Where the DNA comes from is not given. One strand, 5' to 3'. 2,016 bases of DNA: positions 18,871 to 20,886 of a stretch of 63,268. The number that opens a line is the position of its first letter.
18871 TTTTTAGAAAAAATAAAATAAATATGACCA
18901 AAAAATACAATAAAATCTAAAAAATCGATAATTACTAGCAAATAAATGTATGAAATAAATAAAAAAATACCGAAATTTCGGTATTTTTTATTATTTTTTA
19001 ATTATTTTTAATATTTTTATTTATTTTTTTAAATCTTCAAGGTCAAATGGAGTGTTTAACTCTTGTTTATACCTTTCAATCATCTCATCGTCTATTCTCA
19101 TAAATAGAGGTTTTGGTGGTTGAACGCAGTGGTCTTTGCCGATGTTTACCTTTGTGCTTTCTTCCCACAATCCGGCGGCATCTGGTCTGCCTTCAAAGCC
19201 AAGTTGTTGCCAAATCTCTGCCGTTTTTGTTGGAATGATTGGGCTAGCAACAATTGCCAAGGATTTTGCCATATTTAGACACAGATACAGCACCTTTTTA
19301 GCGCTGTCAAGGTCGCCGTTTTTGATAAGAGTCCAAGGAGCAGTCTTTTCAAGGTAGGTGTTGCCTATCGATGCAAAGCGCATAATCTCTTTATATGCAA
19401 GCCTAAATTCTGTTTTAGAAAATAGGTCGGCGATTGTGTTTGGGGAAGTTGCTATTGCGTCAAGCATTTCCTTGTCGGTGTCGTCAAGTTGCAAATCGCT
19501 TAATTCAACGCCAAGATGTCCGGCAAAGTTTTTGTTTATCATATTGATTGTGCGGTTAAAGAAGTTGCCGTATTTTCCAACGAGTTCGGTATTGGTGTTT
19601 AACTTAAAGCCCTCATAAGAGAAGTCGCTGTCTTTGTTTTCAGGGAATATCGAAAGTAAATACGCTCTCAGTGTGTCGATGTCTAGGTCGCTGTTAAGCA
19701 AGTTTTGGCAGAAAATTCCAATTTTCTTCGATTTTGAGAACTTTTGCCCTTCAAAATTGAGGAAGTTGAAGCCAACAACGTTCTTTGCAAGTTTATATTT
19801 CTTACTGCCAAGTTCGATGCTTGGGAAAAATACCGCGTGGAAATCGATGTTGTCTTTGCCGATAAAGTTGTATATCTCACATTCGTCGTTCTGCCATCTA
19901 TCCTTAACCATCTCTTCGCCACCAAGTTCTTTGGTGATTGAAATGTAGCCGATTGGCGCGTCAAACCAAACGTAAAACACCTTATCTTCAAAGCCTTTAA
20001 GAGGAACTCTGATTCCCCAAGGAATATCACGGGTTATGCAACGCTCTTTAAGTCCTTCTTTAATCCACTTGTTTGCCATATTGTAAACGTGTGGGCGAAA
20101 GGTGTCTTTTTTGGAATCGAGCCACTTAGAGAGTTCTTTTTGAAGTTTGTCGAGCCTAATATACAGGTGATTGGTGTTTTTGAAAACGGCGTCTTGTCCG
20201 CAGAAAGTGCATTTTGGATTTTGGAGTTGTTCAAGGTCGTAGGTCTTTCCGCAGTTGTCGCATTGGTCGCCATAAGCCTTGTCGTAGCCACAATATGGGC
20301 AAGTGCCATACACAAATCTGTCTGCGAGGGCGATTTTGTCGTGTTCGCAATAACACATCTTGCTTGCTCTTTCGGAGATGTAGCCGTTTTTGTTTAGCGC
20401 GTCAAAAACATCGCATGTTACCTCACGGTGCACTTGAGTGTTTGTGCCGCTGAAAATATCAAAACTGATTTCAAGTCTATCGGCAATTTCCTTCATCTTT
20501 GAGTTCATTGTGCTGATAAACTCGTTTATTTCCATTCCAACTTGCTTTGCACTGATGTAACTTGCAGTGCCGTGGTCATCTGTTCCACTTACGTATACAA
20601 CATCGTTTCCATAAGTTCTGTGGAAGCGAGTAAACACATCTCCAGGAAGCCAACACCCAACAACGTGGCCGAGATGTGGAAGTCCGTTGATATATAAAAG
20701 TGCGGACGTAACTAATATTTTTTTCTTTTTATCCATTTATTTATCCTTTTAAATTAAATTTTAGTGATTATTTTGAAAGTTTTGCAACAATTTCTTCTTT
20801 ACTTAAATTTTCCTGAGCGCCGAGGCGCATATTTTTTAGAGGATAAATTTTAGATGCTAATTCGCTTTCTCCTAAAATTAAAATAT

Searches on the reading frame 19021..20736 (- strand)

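Call 47: search_protein_families(library=pfam, proteins=[window:19021-20736:-])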
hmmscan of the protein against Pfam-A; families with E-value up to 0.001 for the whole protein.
window:19021-20736:- (571 aa): 5 families
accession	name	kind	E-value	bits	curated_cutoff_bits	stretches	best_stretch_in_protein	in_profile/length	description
PF09334.17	tRNA-synt_1g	-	3.7e-137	457.7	20.1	1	7-396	1-390/391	tRNA synthetases class I (M)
PF19303.5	Anticodon_3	-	6.5e-17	62.2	23.5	1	419-559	9-146/152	Anticodon binding domain of methionyl tRNA ligase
PF00133.28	tRNA-synt_1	-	5.8e-15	55.4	22.7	1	8-246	26-245/414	tRNA synthetases class I (I, L, M and V)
PF08264.19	Anticodon_1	-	1.3e-08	35.3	25.1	1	421-515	1-96/148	Anticodon-binding domain of tRNA ligase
PF01406.26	tRNA-synt_1e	-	0.00042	20.2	27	0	17-120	20-121/301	tRNA synthetases class I (C) catalytic domain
